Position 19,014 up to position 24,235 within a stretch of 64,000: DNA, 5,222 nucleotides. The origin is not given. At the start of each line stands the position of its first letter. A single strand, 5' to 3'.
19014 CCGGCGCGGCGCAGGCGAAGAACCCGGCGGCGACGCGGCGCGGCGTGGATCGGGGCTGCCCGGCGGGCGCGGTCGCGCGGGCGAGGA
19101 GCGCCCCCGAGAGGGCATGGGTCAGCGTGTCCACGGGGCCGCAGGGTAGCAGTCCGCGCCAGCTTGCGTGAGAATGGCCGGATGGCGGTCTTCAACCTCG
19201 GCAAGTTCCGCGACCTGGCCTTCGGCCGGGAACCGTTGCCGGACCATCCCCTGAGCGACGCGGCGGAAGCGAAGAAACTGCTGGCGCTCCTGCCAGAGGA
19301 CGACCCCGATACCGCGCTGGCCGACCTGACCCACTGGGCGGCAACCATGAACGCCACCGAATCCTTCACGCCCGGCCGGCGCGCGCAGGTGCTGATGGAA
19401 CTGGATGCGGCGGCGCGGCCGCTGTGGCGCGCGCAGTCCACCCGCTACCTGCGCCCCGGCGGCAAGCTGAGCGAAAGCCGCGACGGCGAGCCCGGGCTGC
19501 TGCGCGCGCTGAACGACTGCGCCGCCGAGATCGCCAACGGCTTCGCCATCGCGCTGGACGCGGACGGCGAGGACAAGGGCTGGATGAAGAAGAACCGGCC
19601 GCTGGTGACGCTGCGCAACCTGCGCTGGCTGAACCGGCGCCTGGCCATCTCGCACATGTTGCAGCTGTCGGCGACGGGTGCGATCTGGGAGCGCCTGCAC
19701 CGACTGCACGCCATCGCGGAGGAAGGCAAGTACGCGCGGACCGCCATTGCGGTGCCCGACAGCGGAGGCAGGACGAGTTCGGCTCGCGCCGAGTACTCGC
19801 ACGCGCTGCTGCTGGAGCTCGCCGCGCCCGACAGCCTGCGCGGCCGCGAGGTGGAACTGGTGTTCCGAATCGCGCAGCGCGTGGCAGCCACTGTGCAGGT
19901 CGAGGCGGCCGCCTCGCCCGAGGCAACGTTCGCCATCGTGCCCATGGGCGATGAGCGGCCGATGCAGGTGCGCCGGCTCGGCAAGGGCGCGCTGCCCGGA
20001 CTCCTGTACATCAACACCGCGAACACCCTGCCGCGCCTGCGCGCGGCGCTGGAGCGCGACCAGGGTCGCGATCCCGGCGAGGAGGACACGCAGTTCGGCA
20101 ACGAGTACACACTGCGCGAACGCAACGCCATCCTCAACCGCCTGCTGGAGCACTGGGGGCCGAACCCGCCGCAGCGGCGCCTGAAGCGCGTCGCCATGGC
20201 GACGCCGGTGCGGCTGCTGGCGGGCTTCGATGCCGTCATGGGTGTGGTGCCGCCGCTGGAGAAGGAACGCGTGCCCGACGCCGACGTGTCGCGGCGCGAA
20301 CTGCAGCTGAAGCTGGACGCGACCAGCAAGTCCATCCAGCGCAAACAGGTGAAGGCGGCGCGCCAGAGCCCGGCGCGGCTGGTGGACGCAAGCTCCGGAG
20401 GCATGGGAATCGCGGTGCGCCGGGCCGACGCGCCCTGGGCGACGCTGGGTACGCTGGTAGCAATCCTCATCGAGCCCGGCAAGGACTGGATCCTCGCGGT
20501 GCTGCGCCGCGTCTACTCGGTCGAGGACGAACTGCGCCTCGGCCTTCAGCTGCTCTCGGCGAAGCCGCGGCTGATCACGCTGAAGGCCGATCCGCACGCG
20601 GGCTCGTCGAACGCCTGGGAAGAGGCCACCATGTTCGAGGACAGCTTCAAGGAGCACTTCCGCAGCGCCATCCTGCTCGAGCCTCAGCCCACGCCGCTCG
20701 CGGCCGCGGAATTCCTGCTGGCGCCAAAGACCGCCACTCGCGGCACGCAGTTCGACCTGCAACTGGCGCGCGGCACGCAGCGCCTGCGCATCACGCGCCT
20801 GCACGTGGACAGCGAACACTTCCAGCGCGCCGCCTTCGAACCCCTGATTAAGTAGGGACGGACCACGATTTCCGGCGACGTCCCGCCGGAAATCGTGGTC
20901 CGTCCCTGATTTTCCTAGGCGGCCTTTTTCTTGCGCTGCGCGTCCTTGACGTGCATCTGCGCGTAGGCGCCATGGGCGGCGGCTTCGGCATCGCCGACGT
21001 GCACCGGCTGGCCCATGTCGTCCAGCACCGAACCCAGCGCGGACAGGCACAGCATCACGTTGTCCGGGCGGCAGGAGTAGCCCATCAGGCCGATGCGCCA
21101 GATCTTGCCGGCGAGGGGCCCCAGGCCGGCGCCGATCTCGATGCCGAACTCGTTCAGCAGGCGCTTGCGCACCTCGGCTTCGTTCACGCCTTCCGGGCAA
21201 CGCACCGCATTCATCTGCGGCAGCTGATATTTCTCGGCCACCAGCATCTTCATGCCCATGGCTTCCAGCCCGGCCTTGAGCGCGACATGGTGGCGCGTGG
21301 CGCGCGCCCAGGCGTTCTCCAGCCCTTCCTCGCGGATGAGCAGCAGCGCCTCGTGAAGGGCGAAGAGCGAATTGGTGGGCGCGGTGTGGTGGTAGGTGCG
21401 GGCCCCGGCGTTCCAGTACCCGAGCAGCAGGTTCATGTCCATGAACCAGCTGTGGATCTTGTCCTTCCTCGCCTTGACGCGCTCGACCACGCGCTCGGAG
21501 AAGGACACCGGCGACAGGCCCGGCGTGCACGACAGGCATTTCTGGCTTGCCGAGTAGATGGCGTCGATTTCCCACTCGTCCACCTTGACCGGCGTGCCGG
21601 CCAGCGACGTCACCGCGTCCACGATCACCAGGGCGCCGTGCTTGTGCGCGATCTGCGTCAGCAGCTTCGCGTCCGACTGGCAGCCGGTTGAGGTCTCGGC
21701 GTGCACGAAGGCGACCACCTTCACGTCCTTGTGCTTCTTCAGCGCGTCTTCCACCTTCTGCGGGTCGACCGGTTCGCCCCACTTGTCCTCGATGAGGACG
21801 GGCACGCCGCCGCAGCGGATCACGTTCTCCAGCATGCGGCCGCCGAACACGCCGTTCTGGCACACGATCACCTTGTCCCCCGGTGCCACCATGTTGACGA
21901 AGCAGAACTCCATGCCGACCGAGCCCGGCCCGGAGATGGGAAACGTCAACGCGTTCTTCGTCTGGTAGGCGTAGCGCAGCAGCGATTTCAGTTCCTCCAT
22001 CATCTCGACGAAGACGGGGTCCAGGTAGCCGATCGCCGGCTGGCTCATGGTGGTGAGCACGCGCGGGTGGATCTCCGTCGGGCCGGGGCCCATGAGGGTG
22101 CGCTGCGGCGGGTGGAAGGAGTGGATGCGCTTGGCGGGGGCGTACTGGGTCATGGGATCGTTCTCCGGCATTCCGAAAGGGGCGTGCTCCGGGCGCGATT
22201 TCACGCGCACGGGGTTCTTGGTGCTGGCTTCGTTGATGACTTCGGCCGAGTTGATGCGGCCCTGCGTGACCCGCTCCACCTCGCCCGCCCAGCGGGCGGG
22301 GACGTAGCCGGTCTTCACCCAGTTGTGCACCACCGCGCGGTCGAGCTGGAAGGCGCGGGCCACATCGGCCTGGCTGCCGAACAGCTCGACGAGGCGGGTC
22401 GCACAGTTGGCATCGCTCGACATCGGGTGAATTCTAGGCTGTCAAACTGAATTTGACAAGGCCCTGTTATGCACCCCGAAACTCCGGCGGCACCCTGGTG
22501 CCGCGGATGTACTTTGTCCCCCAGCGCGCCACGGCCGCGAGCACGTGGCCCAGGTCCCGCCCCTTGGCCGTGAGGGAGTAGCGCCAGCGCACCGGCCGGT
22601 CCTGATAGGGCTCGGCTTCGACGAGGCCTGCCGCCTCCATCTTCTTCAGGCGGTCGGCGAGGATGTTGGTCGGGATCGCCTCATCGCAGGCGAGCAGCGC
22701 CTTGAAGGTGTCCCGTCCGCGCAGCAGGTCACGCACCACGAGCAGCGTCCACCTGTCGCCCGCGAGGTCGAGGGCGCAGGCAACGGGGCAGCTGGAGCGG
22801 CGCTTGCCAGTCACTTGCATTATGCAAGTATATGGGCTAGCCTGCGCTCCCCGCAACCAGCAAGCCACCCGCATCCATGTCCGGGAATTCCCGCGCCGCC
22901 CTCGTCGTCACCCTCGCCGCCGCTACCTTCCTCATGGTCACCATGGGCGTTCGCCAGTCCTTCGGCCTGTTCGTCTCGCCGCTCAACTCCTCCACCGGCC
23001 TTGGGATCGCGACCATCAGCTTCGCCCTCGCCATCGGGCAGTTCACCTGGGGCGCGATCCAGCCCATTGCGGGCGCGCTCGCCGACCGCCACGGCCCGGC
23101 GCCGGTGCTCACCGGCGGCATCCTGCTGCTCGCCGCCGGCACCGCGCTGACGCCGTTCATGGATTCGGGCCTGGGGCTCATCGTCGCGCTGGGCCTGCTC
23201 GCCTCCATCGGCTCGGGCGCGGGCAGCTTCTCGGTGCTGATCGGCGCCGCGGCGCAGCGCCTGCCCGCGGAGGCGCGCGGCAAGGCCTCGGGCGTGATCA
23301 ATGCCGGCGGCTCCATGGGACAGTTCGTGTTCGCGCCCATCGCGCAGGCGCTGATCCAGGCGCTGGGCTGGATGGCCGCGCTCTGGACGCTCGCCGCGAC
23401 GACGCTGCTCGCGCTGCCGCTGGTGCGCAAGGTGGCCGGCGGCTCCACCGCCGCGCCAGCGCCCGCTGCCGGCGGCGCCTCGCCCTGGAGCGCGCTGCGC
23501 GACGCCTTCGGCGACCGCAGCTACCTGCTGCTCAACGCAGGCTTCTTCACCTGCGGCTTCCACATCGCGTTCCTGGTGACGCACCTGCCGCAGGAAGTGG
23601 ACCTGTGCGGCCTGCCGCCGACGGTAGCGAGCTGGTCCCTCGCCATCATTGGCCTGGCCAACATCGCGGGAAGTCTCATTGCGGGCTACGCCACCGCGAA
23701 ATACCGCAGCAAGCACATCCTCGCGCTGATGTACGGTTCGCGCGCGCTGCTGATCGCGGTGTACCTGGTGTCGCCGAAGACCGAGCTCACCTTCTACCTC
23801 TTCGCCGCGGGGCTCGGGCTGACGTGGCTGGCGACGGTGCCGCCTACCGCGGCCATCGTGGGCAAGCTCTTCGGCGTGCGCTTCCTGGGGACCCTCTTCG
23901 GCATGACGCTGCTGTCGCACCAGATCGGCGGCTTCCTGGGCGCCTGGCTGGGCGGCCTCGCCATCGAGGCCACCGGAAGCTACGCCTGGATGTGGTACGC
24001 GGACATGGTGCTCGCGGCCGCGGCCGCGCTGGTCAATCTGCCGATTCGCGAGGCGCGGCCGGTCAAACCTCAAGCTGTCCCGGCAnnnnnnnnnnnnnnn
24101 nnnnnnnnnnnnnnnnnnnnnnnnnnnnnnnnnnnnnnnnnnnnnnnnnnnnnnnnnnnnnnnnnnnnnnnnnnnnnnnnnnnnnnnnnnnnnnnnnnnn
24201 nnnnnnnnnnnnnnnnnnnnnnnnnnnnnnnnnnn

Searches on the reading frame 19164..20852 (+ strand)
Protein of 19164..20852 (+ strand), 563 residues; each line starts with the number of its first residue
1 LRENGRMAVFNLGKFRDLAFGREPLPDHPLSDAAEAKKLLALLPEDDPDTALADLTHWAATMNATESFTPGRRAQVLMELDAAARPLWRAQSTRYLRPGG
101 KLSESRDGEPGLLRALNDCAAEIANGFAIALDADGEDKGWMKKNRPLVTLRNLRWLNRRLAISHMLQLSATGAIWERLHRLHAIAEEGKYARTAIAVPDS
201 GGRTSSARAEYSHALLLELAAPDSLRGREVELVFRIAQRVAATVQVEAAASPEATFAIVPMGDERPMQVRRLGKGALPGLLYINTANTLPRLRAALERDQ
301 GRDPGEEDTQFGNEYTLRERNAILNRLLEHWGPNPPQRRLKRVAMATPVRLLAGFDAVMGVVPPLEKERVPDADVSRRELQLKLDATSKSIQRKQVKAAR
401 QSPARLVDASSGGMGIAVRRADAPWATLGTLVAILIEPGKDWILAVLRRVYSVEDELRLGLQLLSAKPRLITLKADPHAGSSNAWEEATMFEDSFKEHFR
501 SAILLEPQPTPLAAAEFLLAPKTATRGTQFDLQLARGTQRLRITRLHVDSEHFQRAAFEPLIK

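Call 12: search_protein_families(library=pfam, proteins=[window:19164-20852:+], max_evalue=0.001)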
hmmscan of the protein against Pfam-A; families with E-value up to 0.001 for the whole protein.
window:19164-20852:+ (563 aa): 0 families

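Call 67: search_protein_families(library=ncbifam, proteins=[window:19164-20852:+], max_evalue=0.01)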
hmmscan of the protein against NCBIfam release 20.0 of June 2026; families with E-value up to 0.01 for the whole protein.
window:19164-20852:+ (563 aa): 0 families

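Call 80: search_solved_structures(query=window:19164-20852:+, max_evalue=1)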
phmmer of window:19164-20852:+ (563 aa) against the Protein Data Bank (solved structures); distinct sequences matched with E-value up to 1: 0.

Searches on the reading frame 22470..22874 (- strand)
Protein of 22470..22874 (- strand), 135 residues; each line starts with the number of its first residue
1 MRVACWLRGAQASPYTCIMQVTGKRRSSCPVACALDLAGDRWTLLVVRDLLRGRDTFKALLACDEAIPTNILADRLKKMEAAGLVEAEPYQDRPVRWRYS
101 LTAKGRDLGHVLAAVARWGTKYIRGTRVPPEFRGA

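Call 12: search_protein_families(library=pfam, proteins=[window:22470-22874:-], max_evalue=0.001)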
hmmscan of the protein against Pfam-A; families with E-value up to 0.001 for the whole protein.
window:22470-22874:- (135 aa): 1 family
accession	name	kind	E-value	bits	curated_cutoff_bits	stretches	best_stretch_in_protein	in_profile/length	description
PF01638.23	HxlR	-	4e-20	71.9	20.8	1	38-124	2-88/91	HxlR-like helix-turn-helix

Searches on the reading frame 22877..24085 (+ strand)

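Call 12: search_protein_families(library=pfam, proteins=[window:22877-24085:+], max_evalue=0.001)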
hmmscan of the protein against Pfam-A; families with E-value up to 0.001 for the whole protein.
window:22877-24085:+ (403 aa): 1 family
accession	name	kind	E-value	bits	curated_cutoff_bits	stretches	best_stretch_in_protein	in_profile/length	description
PF07690.21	MFS_1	-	1e-35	123.8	33.4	2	20-311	6-306/347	Major Facilitator Superfamily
